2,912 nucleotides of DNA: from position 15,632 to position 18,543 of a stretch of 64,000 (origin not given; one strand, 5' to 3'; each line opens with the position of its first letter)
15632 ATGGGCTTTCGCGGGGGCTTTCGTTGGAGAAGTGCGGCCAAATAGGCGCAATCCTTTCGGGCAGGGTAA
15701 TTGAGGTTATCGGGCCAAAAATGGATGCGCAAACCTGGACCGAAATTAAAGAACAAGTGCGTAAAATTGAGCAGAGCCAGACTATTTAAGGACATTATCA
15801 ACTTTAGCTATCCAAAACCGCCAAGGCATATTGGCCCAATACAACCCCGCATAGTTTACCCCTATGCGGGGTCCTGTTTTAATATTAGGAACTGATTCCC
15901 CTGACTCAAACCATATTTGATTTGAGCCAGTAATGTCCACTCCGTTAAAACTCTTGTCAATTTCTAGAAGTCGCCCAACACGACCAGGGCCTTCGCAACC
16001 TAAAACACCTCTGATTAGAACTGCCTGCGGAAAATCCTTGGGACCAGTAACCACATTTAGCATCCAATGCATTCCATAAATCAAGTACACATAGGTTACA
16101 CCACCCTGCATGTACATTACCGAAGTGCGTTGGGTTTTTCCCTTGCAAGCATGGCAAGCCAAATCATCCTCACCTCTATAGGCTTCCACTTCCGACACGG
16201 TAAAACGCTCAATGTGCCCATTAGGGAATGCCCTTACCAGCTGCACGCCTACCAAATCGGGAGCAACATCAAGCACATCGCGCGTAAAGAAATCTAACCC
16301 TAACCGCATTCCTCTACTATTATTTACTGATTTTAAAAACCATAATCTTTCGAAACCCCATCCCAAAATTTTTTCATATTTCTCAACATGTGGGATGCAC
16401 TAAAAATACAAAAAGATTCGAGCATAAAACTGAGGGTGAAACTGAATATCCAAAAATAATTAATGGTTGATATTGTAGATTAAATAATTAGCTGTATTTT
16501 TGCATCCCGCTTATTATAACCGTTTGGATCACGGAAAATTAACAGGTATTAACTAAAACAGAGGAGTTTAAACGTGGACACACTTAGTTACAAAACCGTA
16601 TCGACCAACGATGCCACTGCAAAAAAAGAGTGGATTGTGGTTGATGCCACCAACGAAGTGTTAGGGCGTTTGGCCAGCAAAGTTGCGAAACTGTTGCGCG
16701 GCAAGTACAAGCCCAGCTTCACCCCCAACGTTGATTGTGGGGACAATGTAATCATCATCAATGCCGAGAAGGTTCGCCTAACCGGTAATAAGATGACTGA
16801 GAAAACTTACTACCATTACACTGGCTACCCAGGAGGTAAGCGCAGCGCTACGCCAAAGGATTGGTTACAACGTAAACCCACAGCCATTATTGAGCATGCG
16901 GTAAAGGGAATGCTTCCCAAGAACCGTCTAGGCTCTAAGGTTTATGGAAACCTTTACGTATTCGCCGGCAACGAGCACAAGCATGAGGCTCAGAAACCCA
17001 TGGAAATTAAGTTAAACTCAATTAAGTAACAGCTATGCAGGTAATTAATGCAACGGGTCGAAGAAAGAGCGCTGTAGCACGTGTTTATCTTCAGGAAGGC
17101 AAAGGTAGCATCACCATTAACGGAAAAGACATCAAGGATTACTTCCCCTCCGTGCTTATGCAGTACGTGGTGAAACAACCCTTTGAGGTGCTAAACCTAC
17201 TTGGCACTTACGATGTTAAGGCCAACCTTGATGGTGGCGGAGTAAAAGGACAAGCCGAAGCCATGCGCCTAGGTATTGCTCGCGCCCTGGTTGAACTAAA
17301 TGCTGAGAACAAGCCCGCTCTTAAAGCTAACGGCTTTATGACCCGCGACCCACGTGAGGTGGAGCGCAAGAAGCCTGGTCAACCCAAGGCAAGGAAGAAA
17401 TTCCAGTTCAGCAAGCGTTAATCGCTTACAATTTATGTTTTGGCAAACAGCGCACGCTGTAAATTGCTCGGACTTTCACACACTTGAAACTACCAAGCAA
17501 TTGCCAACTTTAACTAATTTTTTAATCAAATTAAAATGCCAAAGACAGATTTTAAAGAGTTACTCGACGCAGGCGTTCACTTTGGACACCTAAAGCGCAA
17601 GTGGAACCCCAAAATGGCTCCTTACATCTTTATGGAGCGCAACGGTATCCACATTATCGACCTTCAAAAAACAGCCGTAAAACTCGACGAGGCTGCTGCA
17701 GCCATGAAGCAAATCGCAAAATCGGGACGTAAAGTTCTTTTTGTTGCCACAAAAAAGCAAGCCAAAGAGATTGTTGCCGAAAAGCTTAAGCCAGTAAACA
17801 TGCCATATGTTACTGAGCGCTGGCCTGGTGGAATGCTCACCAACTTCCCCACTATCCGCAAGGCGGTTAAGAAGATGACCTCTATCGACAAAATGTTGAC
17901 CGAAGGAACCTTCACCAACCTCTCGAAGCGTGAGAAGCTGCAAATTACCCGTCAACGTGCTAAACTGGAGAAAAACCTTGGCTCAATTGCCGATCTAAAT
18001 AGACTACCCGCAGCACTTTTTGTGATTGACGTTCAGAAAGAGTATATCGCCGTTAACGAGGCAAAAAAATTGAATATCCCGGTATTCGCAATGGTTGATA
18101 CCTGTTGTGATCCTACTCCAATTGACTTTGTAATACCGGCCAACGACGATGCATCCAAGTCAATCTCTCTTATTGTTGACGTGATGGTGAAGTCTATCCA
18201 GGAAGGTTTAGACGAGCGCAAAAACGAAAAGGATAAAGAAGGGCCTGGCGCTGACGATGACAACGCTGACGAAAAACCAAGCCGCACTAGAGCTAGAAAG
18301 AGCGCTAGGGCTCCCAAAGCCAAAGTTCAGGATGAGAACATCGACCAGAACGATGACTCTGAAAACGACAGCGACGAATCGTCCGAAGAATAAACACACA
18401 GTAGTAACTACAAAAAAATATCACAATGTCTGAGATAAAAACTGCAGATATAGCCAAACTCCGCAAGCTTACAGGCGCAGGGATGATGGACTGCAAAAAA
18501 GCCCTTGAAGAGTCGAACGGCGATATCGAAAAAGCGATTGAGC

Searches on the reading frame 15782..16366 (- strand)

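Call 74: search_protein_families(library=pfam, proteins=[window:15782-16366:-])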
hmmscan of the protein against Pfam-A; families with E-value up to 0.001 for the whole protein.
window:15782-16366:- (194 aa): 1 family
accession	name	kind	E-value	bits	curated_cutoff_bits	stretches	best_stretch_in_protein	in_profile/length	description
PF02245.21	Pur_DNA_glyco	-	6.3e-49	166.2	27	2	25-121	1-94/181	Methylpurine-DNA glycosylase (MPG)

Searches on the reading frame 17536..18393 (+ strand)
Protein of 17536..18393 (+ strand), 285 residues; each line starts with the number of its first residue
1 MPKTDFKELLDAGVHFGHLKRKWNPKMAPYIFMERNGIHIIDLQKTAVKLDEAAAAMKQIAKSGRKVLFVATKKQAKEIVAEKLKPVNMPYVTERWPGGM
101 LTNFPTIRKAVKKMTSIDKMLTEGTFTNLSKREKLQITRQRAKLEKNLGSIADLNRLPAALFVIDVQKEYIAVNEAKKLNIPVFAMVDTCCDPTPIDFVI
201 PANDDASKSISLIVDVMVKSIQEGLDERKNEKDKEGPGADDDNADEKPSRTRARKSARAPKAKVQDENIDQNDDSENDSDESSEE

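Call 74: search_protein_families(library=pfam, proteins=[window:17536-18393:+])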
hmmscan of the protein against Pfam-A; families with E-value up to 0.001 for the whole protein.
window:17536-18393:+ (285 aa): 1 family
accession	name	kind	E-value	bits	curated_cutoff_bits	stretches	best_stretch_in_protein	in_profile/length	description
PF00318.25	Ribosomal_S2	-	1.7e-92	309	26.1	1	9-224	1-216/216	Ribosomal protein S2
